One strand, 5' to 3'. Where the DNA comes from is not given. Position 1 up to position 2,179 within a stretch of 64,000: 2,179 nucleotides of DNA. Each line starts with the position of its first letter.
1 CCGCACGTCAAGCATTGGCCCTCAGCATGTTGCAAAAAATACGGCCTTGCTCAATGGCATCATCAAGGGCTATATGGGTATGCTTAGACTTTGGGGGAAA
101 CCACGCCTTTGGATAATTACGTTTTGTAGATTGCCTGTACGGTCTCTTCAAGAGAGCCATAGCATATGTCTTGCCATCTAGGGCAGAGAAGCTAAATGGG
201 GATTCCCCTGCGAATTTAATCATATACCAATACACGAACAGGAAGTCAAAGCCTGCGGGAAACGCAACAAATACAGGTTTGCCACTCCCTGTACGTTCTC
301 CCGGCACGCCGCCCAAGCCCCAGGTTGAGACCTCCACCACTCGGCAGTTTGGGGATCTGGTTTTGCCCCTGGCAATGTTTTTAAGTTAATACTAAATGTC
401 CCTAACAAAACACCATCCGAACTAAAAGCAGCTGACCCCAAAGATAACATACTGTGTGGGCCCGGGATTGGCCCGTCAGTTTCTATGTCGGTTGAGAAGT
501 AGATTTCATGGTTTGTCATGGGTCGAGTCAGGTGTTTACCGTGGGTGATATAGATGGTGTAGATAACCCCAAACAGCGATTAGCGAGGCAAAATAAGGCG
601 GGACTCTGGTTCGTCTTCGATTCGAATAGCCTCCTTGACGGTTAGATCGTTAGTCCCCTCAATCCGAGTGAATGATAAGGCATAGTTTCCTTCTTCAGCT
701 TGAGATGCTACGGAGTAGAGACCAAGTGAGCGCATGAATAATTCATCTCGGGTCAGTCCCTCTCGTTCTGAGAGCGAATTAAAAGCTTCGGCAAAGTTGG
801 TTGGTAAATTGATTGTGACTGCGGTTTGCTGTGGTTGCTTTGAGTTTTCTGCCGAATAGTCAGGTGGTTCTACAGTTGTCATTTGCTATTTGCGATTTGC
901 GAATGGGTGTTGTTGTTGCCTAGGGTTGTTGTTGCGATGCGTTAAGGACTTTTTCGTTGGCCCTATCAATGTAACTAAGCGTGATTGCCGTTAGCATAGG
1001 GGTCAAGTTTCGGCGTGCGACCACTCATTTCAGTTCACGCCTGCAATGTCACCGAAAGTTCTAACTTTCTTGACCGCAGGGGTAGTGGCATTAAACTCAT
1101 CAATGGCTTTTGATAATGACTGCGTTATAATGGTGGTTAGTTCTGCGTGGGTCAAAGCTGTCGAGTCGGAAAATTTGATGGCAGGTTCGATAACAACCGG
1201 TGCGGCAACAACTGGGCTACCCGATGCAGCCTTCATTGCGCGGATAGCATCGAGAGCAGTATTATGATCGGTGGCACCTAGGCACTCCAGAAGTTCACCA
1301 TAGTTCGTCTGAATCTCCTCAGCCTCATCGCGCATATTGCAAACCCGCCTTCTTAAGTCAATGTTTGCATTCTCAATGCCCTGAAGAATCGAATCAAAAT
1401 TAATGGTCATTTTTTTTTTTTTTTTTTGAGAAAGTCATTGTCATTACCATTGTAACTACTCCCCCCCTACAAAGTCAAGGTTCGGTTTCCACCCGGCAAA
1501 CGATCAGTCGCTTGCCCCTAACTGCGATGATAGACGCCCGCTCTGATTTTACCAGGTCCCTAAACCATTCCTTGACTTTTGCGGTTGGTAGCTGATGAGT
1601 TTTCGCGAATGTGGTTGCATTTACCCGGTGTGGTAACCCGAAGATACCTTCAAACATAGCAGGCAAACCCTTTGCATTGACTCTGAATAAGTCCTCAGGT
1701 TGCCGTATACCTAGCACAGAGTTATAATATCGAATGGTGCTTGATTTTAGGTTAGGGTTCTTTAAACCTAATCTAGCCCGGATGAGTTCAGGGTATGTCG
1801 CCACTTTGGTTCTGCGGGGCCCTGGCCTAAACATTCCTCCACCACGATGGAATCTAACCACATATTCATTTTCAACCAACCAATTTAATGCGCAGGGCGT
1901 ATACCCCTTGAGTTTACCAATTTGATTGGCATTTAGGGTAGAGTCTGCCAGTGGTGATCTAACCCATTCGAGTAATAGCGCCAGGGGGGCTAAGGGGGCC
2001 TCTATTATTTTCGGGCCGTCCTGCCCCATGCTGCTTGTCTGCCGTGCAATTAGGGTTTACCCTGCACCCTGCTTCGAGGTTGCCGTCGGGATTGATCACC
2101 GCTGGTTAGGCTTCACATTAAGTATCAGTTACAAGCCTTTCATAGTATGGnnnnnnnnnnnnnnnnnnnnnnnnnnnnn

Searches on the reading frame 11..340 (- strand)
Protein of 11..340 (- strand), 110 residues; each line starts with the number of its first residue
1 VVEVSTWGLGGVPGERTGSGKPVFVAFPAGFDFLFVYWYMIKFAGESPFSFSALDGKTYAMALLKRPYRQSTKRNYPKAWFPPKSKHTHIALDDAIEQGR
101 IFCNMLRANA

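Call 52: search_protein_families(library=pfam, alignment_id=A2, max_evalue=0.001)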
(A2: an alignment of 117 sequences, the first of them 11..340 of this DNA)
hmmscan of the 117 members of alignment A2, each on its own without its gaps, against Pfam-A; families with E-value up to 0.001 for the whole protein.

A. member 1, window:11-340:- (110 aa): 0 families

B. families by the number of members that match (of 117 scanned): 14 families
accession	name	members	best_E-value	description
PF24835.1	DUF7717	2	4.6e-33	Family of unknown function (DUF7717)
PF21866.1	DUF6915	1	5.8e-37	Domain of unknown function (DUF6915)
PF02223.23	Thymidylate_kin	1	2.9e-33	Thymidylate kinase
PF20274.4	cREC_REC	1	1.2e-26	Cyclic-phosphate processing Receiver domain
PF13671.12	AAA_33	1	6.6e-21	AAA domain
PF11171.13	DUF2958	1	3.4e-15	Protein of unknown function (DUF2958)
PF06414.18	Zeta_toxin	1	6.6e-07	Zeta toxin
PF13207.12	AAA_17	1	1.5e-05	AAA domain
PF01816.23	LRV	1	2.7e-05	Leucine rich repeat variant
PF08433.16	KTI12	1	3.7e-05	Chromatin associated protein KTI12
PF08681.18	TacA1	1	9.9e-05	Antitoxin TacA 1-like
PF00226.36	DnaJ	1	0.00032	DnaJ domain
PF00004.35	AAA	1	0.00047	ATPase family associated with various cellular activities (AAA)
PF13238.12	AAA_18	1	0.00095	AAA domain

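Call 53: search_protein_families(library=phrogs, alignment_id=A2, max_evalue=0.00001)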
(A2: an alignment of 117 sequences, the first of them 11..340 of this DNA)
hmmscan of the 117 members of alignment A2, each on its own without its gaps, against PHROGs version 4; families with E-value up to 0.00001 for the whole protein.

A. member 1, window:11-340:- (110 aa): 0 families

B. families by the number of members that match (of 117 scanned): 26 families (the first 25 are shown)
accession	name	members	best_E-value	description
phrog_818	-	2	3.1e-33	-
phrog_5014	-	2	1.2e-15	-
phrog_3274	-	2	1.4e-15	-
phrog_10383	-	2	2.8e-09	-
phrog_6452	-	1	1.6e-46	-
phrog_8143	-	1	2.8e-38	-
phrog_15863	-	1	4.6e-33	-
phrog_761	-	1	2.8e-31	thymidylate kinase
phrog_1479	-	1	9.7e-25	-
phrog_507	-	1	1.1e-23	-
phrog_2071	-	1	3.8e-20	ATPase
phrog_505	-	1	3.9e-18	polynucleotide kinase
phrog_5444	-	1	5.5e-18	-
phrog_16057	-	1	5.8e-18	thymidylate kinase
phrog_19073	-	1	9.8e-18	-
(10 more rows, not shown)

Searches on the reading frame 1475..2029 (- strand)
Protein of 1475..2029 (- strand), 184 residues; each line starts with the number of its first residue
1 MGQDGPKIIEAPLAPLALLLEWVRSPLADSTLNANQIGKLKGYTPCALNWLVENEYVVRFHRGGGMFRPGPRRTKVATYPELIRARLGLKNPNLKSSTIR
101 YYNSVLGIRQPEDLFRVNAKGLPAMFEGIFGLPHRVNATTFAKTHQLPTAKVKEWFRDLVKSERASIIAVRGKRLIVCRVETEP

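Call 64: find_encoding_contigs(protein=window:1475-2029:-, flank=10000, max_places=3)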
Protein window:1475-2029:- (184 aa): 10 contigs read that carry it; 3 places shown.
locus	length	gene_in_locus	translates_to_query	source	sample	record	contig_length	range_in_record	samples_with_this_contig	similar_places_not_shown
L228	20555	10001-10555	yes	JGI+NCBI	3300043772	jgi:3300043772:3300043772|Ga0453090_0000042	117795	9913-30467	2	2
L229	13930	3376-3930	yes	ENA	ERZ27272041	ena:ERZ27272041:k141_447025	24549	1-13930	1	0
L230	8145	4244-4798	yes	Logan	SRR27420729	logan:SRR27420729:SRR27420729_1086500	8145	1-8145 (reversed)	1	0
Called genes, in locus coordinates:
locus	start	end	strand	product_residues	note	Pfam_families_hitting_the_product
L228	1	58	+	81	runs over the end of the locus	-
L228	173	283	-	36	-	-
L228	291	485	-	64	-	-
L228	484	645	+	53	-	-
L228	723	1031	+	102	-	PF24835:DUF7717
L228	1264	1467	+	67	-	-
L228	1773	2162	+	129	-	-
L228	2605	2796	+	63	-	-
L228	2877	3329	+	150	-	-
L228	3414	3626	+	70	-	-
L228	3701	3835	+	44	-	-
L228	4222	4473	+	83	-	-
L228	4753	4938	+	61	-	-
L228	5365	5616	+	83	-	-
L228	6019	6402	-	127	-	-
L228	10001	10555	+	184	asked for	-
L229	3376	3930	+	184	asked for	-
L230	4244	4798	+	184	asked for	-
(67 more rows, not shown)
